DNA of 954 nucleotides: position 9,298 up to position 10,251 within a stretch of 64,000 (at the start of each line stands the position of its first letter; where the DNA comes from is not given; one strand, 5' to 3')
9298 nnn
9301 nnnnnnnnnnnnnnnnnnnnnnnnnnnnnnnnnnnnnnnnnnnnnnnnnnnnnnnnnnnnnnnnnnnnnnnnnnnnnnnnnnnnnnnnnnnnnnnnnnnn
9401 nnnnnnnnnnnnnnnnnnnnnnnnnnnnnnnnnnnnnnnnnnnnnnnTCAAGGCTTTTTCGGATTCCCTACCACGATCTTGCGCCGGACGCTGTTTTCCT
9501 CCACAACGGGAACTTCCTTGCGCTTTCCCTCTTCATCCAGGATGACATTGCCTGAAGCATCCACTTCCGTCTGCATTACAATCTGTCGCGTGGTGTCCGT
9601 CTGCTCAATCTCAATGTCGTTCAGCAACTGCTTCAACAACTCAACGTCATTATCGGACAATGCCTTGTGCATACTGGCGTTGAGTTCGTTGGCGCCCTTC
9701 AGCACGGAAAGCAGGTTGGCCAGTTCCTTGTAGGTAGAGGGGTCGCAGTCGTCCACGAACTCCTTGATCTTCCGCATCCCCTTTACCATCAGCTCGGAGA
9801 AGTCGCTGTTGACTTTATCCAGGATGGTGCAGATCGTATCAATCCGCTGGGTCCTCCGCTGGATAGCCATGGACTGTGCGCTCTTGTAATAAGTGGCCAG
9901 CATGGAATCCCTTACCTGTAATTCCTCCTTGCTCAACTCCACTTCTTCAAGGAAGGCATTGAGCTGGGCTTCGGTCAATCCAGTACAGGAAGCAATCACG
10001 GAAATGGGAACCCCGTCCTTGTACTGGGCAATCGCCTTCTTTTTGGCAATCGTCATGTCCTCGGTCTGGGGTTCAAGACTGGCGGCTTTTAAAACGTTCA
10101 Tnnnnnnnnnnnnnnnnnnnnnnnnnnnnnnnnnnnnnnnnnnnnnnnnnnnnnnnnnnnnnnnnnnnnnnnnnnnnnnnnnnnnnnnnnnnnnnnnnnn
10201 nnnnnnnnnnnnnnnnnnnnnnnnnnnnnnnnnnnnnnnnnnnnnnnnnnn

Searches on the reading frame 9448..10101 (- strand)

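Call 76: search_protein_families(library=pfam, proteins=[window:9448-10101:-], max_evalue=0.01)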
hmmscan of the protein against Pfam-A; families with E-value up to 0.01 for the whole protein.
window:9448-10101:- (217 aa): 1 family
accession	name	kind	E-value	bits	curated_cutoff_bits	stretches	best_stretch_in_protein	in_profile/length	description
PF17190.9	RecG_N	-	0.0015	19.6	23.1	0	52-101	38-88/89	RecG N-terminal helical domain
